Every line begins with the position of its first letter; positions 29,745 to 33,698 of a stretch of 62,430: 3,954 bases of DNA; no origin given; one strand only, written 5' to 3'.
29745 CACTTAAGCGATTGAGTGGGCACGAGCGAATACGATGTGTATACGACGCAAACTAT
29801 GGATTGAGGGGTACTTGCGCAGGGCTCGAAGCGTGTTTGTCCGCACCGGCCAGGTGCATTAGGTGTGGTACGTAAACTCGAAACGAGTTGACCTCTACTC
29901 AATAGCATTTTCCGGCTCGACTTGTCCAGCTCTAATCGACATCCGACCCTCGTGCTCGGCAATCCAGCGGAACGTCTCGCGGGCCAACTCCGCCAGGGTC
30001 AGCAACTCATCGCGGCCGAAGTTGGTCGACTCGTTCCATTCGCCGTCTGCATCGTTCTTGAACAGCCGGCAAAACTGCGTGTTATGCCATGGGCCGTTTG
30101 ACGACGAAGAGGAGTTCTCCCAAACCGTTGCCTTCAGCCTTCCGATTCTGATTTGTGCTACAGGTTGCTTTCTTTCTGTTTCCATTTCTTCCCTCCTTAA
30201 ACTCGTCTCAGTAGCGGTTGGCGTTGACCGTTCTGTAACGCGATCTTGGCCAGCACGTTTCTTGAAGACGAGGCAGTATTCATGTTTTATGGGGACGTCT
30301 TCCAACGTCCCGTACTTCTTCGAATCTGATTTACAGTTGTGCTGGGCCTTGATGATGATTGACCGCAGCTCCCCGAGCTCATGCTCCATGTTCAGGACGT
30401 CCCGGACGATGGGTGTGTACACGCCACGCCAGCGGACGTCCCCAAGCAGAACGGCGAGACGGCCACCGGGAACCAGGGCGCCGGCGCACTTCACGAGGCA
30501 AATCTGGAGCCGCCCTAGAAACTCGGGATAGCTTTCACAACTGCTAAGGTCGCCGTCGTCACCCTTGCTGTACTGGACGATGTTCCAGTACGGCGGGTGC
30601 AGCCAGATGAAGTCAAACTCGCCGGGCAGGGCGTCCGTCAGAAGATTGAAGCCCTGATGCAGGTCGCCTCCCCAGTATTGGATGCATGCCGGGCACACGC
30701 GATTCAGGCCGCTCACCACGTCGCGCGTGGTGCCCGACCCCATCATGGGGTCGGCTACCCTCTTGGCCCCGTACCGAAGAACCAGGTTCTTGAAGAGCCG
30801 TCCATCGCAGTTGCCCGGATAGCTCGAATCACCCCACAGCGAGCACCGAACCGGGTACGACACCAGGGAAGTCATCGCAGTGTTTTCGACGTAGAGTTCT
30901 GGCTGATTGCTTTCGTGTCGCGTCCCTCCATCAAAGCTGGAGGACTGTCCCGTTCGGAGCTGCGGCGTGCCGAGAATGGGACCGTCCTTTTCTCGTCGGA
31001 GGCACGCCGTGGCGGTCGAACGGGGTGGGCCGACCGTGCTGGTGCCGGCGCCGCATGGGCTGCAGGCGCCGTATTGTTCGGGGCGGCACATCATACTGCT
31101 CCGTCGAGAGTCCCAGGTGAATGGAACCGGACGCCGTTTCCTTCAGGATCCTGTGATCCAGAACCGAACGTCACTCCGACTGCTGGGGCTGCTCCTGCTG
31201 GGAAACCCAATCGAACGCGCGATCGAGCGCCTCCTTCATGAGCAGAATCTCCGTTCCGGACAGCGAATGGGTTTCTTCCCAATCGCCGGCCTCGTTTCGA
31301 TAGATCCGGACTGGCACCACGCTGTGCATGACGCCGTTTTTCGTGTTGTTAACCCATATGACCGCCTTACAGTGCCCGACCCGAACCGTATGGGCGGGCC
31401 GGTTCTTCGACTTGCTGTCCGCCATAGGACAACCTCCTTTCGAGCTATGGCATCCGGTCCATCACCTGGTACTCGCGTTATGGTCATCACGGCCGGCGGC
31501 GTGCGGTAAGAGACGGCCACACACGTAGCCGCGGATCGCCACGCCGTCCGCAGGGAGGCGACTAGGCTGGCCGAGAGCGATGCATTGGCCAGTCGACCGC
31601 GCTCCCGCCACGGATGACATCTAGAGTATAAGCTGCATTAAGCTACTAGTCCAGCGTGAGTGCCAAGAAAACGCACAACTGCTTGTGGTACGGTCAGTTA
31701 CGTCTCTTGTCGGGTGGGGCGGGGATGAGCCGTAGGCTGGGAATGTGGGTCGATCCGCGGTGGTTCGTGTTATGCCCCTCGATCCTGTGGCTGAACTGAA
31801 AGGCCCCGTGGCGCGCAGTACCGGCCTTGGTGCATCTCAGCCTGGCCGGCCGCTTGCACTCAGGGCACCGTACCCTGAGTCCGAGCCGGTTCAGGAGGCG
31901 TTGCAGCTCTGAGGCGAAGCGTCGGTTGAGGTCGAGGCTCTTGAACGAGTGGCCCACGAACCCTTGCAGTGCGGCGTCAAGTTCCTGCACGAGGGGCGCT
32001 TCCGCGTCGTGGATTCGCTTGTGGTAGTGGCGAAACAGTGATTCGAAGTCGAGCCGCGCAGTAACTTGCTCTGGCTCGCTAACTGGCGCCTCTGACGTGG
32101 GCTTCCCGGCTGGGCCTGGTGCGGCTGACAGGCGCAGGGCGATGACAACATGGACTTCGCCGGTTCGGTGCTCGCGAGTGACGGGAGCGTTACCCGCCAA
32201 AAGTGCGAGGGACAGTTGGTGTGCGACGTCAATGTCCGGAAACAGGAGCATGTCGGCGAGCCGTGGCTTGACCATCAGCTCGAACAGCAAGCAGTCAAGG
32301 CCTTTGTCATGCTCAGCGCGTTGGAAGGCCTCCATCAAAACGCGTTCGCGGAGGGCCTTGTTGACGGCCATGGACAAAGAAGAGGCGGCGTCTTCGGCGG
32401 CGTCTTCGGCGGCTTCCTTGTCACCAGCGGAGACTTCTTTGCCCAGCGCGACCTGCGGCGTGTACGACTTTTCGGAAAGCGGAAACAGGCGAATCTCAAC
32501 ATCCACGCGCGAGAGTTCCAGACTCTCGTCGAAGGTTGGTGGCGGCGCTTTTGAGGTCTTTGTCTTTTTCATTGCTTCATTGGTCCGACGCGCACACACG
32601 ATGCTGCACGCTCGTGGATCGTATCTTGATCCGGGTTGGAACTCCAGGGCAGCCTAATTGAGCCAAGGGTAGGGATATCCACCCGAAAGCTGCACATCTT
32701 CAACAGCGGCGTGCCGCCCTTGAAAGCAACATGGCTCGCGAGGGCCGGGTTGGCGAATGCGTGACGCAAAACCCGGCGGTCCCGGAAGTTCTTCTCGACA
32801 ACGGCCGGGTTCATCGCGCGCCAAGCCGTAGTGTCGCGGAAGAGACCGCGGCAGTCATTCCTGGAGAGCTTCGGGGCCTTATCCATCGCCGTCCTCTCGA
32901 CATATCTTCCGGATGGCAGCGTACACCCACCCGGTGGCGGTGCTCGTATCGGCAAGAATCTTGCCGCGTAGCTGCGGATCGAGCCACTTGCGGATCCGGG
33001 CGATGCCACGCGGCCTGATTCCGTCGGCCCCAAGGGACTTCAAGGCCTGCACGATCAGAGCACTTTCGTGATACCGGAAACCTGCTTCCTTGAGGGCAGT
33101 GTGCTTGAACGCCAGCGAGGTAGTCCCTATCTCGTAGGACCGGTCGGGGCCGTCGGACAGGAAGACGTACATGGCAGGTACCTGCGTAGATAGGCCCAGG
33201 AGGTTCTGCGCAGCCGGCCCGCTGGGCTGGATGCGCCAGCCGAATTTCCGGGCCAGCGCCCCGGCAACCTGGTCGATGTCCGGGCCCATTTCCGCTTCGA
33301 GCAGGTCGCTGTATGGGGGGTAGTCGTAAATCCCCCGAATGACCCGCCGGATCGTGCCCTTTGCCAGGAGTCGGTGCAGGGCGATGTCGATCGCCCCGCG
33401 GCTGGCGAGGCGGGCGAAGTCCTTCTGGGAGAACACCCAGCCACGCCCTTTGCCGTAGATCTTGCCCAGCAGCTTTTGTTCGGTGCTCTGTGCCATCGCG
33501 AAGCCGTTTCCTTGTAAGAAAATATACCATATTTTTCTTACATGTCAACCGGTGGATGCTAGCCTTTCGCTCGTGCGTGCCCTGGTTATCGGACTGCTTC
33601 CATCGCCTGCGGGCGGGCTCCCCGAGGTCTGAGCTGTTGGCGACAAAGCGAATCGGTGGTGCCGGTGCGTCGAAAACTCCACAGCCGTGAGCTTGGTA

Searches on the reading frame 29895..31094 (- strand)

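Call 32: search_protein_families(library=pfam, proteins=[window:29895-31094:-], max_evalue=0.001)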
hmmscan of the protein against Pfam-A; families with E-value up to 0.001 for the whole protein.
window:29895-31094:- (399 aa): 1 family
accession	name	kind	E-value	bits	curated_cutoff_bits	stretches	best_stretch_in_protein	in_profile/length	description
PF01555.25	N6_N4_Mtase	-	5.2e-09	36.8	26.7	1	161-341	2-166/221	DNA methylase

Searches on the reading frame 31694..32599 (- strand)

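Call 25: search_protein_families(library=pfam, proteins=[window:31694-32599:-], max_evalue=0.01)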
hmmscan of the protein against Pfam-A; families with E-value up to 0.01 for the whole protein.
window:31694-32599:- (301 aa): 1 family
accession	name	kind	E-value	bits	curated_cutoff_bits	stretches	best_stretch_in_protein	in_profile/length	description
PF24623.2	Phage_zn_bind_8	-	0.0084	16.3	24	0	241-263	10-33/57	Putative DNA-binding phage zinc finger domain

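Call 86: search_protein_families(library=padloc, proteins=[window:31694-32599:-], max_evalue=0.001)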
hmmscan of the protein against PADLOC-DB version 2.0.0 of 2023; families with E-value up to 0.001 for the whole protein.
window:31694-32599:- (301 aa): 0 families

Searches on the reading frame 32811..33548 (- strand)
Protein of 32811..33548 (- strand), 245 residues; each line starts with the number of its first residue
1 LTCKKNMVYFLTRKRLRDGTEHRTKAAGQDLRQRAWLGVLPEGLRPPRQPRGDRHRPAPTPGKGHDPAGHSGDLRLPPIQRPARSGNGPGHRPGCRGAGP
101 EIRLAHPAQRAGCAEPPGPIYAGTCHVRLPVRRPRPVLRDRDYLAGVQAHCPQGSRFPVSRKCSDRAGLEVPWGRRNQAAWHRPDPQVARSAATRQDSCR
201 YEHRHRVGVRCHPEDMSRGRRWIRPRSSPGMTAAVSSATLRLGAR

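Call 25: search_protein_families(library=pfam, proteins=[window:32811-33548:-], max_evalue=0.01)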
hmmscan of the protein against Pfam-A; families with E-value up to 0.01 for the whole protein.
window:32811-33548:- (245 aa): 0 families

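Call 86: search_protein_families(library=padloc, proteins=[window:32879-33496:-], max_evalue=0.001)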
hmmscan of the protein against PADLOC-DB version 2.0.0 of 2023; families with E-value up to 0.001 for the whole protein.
window:32879-33496:- (205 aa): 8 families
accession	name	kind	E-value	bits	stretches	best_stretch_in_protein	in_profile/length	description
PDLC02226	AbiEi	-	2.3e-59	198.6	1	3-201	1-196/202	AbiEi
PDLC02233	AbiEi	-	2e-31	107.3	1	4-200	3-206/214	AbiEi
PDLC02229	AbiEi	-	4.5e-10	38.2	1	5-112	3-110/131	AbiEi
PDLC02236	AbiEi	-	9.6e-07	26.7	1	31-115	26-111/207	AbiEi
PDLC02264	AbiEi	-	9.7e-07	27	1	19-115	17-113/205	AbiEi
PDLC02246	AbiEi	-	1.1e-06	26.3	1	17-108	23-106/230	AbiEi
PDLC02232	AbiEi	-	9.7e-06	23.6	1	2-63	2-64/177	AbiEi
PDLC02258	AbiEi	-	0.00085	17.5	0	15-108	76-170/196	AbiEi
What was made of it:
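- On AbiE: The window's AbiEi at 32879-33496 is a separate module (call 86).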
